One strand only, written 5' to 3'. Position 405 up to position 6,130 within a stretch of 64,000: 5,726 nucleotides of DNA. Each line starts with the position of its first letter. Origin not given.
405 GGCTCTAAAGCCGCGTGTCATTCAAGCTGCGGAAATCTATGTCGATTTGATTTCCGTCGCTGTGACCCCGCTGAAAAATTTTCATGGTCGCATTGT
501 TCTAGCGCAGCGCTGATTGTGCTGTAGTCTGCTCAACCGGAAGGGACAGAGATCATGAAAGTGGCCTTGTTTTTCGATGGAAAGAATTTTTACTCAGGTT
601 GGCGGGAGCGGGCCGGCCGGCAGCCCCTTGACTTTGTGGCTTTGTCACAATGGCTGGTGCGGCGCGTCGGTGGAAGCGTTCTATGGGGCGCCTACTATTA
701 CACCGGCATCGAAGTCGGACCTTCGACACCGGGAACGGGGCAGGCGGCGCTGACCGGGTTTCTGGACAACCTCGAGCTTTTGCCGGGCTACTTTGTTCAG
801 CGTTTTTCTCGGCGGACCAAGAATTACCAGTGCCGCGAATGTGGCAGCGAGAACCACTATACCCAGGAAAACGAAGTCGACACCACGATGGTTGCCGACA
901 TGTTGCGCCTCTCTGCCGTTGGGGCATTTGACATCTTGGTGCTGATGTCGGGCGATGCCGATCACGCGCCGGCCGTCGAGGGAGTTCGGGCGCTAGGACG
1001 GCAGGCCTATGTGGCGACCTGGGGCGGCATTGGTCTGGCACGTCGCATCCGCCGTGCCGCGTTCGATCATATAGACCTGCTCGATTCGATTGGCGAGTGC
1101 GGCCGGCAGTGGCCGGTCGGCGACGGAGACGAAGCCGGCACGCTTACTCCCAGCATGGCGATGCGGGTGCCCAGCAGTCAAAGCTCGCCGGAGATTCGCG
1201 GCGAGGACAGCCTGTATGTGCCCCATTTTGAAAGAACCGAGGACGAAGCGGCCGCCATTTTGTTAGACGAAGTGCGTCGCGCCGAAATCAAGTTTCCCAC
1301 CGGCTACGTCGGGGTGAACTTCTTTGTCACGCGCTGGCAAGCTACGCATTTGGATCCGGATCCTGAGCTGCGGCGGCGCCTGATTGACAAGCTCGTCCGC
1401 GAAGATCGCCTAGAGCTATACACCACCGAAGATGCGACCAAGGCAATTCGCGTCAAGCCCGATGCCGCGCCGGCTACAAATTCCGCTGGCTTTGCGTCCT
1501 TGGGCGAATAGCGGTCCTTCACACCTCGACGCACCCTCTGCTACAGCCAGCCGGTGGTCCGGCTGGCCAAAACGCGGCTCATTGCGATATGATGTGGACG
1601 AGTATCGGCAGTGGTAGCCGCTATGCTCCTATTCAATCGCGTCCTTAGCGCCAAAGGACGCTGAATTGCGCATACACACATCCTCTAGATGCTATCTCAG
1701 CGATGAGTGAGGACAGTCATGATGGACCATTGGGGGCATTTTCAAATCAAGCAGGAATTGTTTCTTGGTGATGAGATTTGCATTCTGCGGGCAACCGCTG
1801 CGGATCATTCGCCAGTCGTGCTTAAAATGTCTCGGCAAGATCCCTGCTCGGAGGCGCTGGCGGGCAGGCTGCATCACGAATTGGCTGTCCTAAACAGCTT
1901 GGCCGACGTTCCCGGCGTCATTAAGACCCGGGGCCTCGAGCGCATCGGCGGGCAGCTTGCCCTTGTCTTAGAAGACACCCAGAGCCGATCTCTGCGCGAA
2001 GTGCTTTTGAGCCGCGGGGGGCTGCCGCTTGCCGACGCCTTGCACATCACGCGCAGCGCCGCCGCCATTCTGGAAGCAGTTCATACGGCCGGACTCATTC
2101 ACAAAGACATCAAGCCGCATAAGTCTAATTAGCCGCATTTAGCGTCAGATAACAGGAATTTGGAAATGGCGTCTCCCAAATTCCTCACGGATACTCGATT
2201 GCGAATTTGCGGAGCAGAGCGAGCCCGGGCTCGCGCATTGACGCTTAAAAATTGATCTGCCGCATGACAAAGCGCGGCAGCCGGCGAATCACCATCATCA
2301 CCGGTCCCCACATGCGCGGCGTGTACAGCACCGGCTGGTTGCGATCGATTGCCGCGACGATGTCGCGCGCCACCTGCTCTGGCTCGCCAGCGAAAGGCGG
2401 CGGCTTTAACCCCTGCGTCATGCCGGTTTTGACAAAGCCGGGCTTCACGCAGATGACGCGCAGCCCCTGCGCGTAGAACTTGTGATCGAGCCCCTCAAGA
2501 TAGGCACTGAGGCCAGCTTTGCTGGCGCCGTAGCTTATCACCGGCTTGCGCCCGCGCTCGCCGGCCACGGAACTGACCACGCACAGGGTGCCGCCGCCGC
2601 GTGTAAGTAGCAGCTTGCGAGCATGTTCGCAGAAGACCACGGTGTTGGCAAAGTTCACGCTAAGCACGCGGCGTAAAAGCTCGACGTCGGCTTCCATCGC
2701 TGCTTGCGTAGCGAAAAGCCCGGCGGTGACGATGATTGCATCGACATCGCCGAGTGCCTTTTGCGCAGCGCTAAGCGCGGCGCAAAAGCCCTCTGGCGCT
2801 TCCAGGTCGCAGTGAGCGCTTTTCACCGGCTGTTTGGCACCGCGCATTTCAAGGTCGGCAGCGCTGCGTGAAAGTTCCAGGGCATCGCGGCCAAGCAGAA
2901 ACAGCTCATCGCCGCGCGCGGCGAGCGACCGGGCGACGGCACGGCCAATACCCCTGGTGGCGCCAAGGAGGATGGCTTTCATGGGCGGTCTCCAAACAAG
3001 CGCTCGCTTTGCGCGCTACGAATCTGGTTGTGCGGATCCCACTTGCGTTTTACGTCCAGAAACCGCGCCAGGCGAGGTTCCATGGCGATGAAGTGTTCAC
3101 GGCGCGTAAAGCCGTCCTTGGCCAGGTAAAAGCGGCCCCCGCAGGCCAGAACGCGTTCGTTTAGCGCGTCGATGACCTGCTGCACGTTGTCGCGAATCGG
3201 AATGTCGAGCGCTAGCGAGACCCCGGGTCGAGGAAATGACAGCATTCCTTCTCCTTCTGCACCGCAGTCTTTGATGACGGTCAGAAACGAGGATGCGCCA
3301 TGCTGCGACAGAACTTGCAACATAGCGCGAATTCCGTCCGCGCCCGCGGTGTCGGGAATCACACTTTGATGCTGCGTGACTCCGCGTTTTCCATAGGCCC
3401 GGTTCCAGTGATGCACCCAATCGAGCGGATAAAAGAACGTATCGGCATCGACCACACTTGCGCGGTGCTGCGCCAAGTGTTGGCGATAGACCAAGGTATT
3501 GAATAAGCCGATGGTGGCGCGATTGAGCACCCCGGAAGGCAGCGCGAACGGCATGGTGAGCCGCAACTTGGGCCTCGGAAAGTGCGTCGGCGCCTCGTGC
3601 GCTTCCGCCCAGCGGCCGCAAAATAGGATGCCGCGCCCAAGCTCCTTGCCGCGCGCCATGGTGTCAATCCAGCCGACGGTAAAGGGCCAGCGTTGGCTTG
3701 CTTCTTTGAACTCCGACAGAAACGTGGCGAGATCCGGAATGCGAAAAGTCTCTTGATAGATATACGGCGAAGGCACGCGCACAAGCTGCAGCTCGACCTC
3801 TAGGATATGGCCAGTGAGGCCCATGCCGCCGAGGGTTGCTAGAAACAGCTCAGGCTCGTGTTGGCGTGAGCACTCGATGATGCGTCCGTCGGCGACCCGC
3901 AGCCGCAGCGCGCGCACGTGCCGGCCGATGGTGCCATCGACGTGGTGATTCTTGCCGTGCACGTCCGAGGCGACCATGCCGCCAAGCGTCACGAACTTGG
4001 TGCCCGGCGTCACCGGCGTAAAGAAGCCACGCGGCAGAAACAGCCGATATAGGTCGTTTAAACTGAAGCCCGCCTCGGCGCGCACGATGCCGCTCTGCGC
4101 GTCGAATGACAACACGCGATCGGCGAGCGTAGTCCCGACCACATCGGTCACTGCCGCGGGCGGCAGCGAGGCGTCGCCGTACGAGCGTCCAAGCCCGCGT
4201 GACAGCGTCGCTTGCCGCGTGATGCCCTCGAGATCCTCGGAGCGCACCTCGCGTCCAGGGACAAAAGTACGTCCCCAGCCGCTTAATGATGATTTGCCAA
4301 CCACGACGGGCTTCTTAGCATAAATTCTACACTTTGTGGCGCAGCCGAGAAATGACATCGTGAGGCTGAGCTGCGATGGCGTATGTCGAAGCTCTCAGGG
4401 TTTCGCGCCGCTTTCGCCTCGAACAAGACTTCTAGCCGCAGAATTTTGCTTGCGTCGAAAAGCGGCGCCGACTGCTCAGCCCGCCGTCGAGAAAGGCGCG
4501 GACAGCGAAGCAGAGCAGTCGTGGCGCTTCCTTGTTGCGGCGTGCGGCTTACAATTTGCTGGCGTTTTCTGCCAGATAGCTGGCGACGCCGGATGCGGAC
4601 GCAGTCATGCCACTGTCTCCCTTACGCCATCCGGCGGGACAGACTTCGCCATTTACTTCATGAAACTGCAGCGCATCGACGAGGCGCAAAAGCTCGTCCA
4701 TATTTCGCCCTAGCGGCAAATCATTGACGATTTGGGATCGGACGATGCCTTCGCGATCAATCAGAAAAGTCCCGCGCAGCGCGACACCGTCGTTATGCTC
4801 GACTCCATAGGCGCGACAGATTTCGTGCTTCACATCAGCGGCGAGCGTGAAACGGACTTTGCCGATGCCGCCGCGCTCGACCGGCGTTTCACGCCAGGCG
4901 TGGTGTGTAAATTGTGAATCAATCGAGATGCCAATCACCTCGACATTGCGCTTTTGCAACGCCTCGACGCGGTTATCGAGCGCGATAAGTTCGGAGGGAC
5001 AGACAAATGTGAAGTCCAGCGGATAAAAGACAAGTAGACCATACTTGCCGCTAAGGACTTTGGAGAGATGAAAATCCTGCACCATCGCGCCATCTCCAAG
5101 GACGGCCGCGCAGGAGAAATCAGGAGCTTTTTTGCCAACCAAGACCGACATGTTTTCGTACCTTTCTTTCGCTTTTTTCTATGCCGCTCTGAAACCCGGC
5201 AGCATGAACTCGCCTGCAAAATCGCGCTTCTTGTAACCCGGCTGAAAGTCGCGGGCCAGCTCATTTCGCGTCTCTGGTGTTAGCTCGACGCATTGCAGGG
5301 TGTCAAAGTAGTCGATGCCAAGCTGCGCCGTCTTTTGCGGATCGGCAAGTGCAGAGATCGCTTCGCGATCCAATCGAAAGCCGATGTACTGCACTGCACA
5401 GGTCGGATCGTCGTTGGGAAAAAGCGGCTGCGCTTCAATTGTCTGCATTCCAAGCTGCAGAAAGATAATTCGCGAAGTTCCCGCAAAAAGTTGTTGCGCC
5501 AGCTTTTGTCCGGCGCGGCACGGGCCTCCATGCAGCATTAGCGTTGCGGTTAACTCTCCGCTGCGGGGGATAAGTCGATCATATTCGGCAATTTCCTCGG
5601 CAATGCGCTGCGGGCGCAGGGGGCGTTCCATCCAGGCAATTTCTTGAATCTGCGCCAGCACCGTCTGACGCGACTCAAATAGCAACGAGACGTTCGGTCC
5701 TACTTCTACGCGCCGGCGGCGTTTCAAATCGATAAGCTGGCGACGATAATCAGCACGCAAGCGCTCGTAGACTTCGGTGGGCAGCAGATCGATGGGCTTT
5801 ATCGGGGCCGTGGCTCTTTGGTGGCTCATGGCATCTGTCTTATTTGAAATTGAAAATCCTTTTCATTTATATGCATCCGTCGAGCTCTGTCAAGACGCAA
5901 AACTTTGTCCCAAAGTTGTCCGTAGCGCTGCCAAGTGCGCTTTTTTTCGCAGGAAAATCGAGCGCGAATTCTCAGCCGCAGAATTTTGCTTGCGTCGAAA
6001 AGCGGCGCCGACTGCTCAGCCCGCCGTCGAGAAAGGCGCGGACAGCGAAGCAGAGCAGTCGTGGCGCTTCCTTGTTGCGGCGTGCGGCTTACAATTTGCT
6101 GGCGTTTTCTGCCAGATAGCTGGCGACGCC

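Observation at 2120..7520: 5.4-kb cargo block cleanly splits a PknK-like Ser/Thr kinase gene between the HRD loop and DFG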

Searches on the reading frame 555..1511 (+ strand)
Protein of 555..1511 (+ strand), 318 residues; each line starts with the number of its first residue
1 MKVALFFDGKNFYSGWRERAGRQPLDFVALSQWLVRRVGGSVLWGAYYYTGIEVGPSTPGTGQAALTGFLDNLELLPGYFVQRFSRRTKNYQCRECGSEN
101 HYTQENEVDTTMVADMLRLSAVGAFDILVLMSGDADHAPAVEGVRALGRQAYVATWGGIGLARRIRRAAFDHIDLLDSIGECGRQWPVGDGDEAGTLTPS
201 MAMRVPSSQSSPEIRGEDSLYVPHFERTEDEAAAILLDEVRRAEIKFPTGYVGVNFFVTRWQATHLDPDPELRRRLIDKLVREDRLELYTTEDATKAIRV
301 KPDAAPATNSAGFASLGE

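Call 8: search_protein_families(library=pfam, proteins=[window:555-1511:+], max_evalue=0.001)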
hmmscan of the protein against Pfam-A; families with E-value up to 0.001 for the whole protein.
window:555-1511:+ (318 aa): 1 family
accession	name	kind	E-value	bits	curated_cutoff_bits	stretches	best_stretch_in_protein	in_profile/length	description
PF01936.24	NYN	-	1.2e-13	52.2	24.2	1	2-173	1-142/145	NYN domain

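Call 73: search_protein_families(library=phrogs, proteins=[window:555-1511:+], max_evalue=0.001)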
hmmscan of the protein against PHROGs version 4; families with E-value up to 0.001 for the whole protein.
window:555-1511:+ (318 aa): 0 families

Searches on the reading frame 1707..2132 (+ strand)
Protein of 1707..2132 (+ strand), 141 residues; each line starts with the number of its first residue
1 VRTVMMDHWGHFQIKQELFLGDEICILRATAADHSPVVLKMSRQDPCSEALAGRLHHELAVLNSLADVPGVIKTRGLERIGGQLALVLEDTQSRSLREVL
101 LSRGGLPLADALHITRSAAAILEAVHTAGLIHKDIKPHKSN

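Call 8: search_protein_families(library=pfam, proteins=[window:1707-2132:+], max_evalue=0.001)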
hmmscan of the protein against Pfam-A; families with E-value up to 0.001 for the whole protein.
window:1707-2132:+ (141 aa): 2 families
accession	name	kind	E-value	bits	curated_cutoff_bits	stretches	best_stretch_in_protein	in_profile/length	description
PF00069.31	Pkinase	-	5.5e-09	36.2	31.7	1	28-138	17-127/263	Protein kinase domain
PF07714.23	PK_Tyr_Ser-Thr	-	1.4e-05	25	23.1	1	30-135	24-128/258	Protein tyrosine and serine/threonine kinase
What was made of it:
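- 1719..2132 (+): Kinase N-terminal fragment (137 aa as called in NCBI and Logan). It holds kinase subdomains I-VIb. The last 4 codons and the stop are read from the insert. Pfam Pkinase profile 17-127 (call 8).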

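Call 13: find_encoding_contigs(protein=window:1719-2132:+, flank=10000, max_places=10)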
Protein window:1719-2132:+ (137 aa): 1 contig read that carries it; 1 place shown.
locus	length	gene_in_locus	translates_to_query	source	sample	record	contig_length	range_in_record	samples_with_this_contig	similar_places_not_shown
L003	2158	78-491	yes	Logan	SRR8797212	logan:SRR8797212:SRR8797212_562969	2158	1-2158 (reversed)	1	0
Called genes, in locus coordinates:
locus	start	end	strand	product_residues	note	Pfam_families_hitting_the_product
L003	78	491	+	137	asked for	PF00069:Pkinase, PF07714:PK_Tyr_Ser-Thr (weak)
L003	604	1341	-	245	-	PF00106:adh_short, PF08659:KR, PF13561:adh_short_C2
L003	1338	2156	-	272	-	?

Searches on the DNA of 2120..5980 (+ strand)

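Call 65: search_dna_similar(query=window:2120-5980:+, collection=plasmids, mode=distant, max_rows=8)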
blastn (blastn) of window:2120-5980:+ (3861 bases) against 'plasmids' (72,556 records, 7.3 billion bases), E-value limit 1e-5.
Records with a match: 28; places in all: 28; records where one place covers at least 80% of the query: 0.
Best place of each record, by identity: 80-90% 4; 60-80% 24.
By first word of the organism name: Rhizobium 7; Salipiger 3; Cereibacter 3; Agrobacterium 2; Pseudomonas 1; Enterobacter 1; Salmonella 1; Legionella 1; Klebsiella 1; Tateyamaria 1; and 7 more.
By predicted mobility (MOB-suite, as given by PLSDB): non-mobilizable 23; conjugative 3; mobilizable 2.
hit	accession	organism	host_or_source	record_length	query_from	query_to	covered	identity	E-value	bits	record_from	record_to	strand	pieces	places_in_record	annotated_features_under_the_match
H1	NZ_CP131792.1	Pseudomonas aeruginosa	Homo sapiens,culture,blood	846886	2442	3010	15%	68.5%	8e-53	218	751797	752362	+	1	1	peroxiredoxin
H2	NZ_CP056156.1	Enterobacter hormaechei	culture,Wastewater influent sample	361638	2422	2899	12%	67.1%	2e-28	136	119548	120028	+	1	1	peroxiredoxin C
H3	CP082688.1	Salmonella enterica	ground turkey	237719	2515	2911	10%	67.8%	3e-27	133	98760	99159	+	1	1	peroxiredoxin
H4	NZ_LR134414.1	Legionella adelaidensis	environmental,Cooling tower water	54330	2508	2909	10%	66.3%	4e-19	106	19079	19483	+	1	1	peroxiredoxin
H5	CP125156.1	Klebsiella pneumoniae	-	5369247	2515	2911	10%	67.1%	2e-23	120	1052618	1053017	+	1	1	peroxiredoxin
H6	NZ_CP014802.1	Salipiger profundus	single cell,environmental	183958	292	1921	8%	73.6%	1e-19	171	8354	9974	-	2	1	FAD-binding oxidoreductase | SDR family oxidoreductase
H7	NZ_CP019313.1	Tateyamaria omphalii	Single cell,seawater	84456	1683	1921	6%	69.0%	6e-10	75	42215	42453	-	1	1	FAD-binding oxidoreductase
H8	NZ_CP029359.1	Azospirillum thermophilum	cell culture,hot spring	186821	1683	1917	6%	68.9%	7e-16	96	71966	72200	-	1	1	FAD-binding oxidoreductase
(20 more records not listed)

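Call 66: search_dna_similar(query=window:2120-5980:+, collection=phages, mode=distant, max_rows=8)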
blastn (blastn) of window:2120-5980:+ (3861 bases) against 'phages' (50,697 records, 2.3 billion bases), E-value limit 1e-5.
Records with a match: 2; places in all: 2; records where one place covers at least 80% of the query: 0.
Best place of each record, by identity: 60-80% 2.
By first word of the organism name: Pseudomonas 1; Salmonella 1.
By host as written in the record: Pseudomonas aeruginosa 1; Salmonella enterica subsp. enterica serovar Kentucky 1.
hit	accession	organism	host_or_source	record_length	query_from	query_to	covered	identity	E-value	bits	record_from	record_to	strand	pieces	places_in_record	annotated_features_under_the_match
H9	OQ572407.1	Pseudomonas phage Y5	Pseudomonas aeruginosa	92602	2429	3020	15%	70.5%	4e-70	274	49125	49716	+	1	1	record has no annotation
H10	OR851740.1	Salmonella phage S.Kent 1-2-1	Salmonella enterica subsp. enterica ...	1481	2515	2674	4%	73.9%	2e-16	95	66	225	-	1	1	record has no annotation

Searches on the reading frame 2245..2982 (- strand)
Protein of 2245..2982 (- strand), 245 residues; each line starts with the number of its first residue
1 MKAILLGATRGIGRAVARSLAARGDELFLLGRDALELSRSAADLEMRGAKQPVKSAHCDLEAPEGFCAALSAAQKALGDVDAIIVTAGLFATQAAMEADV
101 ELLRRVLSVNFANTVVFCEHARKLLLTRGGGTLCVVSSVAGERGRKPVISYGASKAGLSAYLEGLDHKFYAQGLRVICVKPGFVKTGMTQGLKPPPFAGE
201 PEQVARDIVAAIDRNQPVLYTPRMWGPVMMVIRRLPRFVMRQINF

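Call 8: search_protein_families(library=pfam, proteins=[window:2245-2982:-], max_evalue=0.001)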
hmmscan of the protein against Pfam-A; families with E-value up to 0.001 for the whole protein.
window:2245-2982:- (245 aa): 4 families
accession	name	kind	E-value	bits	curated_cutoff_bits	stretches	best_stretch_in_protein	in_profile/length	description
PF00106.31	adh_short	-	2.7e-36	125.4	26.6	1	3-192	3-190/195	short chain dehydrogenase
PF13561.12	adh_short_C2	-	2.1e-27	96.6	27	1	7-193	1-185/236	Enoyl-(Acyl carrier protein) reductase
PF08659.16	KR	-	1.2e-13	51.8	22.6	1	4-184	4-178/180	KR domain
PF01370.27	Epimerase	-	0.00093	19.1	20.9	0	4-161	2-152/240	NAD dependent epimerase/dehydratase family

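Call 14: find_encoding_contigs(protein=window:2245-2982:-, flank=10000, max_places=10)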
Protein window:2245-2982:- (245 aa): 1 contig read that carries it; 1 place shown.
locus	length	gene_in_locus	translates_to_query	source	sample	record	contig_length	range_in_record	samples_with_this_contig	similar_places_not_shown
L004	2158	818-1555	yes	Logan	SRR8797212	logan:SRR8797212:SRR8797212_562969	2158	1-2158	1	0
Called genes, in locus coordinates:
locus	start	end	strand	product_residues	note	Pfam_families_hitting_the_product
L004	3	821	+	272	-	?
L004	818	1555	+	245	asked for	PF00106:adh_short, PF08659:KR, PF13561:adh_short_C2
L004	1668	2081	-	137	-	PF00069:Pkinase, PF07714:PK_Tyr_Ser-Thr (weak)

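Call 23: search_protein_families(library=ncbifam, proteins=[window:2245-2982:-], max_evalue=0.00001)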
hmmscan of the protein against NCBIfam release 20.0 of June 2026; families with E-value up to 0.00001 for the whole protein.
window:2245-2982:- (245 aa): 201 families (the best 25 are shown)
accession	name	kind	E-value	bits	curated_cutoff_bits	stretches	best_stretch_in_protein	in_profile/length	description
NF005489.0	PRK07102.1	equivalog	3.5e-67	226.6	267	1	3-244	4-242/243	SDR family oxidoreductase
NF053786.1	DcplherypntRedDprE2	equivalog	1.1e-43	149.7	250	1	4-244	12-251/252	decaprenylphospho-beta-D-erythro-pentofuranosid-2-ulose 2-reductase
NF006099.0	PRK08251.1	equivalog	4.9e-37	127.5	253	1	4-243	8-249/250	SDR family oxidoreductase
NF005878.0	PRK07825.1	subfamily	4.9e-35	121.2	287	1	5-243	14-248/278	short chain dehydrogenase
NF009466.0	PRK12826.1-2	subfamily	1.8e-32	112.7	222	1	2-191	5-194/248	3-oxoacyl-ACP reductase FabG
NF005437.0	PRK07024.1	equivalog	2.7e-32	112.2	266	1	2-240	6-243/259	SDR family oxidoreductase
NF005559.1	PRK07231.1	subfamily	8.3e-32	110.6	215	1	3-194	7-196/249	glucose 1-dehydrogenase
NF004110.0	PRK05599.1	equivalog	1.3e-29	103.4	362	1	3-243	3-244/246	SDR family oxidoreductase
TIGR01830.1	3oxo_ACP_reduc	equivalog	2.6e-27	96.1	297.75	1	3-193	1-190/239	3-oxoacyl-[acyl-carrier-protein] reductase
NF005806.0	PRK07666.1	equivalog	3.4e-27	95.3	286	1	2-194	9-199/239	3-ketoacyl-ACP reductase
NF004825.0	PRK06181.1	equivalog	7.7e-27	94.2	215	1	4-190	10-194/268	SDR family oxidoreductase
NF053701.1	CsHdxCHCADhChcB2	equivalog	8.7e-25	87.6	350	1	3-192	6-193/245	cis-4-hydroxycyclohexanecarboxylate dehydrogenase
NF006070.0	PRK08213.1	subfamily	1.2e-24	87.3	279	1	3-191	15-206/259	gluconate 5-dehydrogenase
NF005594.0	PRK07326.1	equivalog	3.1e-24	85.8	271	1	3-210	9-214/237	SDR family oxidoreductase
NF006123.0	PRK08267.1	equivalog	5.8e-24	84.7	261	1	2-244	3-253/261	SDR family oxidoreductase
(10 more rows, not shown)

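Call 73: search_protein_families(library=phrogs, proteins=[window:2245-2982:-], max_evalue=0.001)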
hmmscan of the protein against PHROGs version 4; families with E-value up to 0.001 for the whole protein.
window:2245-2982:- (245 aa): 1 family
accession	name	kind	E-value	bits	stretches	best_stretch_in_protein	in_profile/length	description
phrog_3142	-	moron, auxiliary metabolic gene and host takeover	1.9e-34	120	1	2-219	289-508/596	FabG-like 3-oxoacyl-(acyl-carrier-protein) reductase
